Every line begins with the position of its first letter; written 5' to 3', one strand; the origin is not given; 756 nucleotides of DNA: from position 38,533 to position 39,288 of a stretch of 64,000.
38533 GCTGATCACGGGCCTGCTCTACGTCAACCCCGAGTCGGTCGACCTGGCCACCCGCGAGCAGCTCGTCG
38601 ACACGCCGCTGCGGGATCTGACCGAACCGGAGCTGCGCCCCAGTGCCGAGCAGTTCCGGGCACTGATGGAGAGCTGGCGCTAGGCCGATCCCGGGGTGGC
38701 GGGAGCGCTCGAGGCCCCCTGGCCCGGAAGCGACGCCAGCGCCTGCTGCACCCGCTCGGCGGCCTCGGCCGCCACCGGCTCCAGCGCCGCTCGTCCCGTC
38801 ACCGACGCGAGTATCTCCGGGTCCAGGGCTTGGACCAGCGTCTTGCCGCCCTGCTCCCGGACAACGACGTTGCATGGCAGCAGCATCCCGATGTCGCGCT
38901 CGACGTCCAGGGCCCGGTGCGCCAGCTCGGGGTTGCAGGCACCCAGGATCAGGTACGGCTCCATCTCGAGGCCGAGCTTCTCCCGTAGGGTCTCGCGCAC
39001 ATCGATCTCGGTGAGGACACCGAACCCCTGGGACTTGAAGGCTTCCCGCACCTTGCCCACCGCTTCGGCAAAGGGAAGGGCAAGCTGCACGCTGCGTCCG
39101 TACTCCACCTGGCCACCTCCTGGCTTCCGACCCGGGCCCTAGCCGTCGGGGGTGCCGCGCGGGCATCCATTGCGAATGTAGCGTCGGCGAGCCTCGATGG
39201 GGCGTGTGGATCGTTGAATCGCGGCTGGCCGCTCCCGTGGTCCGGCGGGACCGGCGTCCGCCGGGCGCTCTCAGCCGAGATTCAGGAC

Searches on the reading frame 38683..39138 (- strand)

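Call 60: search_protein_families(library=pfam, alignment_id=A6, max_evalue=0.0001)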
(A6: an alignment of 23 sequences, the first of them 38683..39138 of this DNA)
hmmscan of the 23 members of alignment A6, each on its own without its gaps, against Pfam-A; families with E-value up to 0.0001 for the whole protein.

A. member 1, window:38683-39138:- (152 aa): 1 family
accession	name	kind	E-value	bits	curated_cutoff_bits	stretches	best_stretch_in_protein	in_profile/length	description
PF03625.19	DUF302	-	1.4e-26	92.6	23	1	45-107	1-63/63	Domain of unknown function DUF302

B. families by the number of members that match (of 23 scanned): 31 families (the first 25 are shown)
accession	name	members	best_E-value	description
PF07690.21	MFS_1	2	6.8e-58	Major Facilitator Superfamily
PF00083.30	Sugar_tr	2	8.7e-11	Sugar (and other) transporter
PF00285.26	Citrate_synt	1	3.6e-115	Citrate synthase, C-terminal domain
PF00206.25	Lyase_1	1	7e-95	Lyase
PF00501.34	AMP-binding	1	2.4e-88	AMP-binding enzyme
PF03190.21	Thioredox_DsbH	1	9.3e-74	Protein of unknown function, DUF255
PF00106.31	adh_short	1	3.5e-41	short chain dehydrogenase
PF01184.24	Gpr1_Fun34_YaaH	1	2.4e-38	GPR1/FUN34/yaaH family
PF13561.12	adh_short_C2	1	1.9e-34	Enoyl-(Acyl carrier protein) reductase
PF03167.25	UDG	1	1.5e-33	Uracil DNA glycosylase superfamily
PF03279.18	Lip_A_acyltrans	1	6.5e-30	Bacterial lipid A biosynthesis acyltransferase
PF00581.25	Rhodanese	1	3.5e-28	Rhodanese-like domain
PF03625.19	DUF302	1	1.4e-26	Domain of unknown function DUF302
PF13193.12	AMP-binding_C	1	3.8e-26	AMP-binding enzyme C-terminal domain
PF06580.19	His_kinase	1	2.7e-22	Histidine kinase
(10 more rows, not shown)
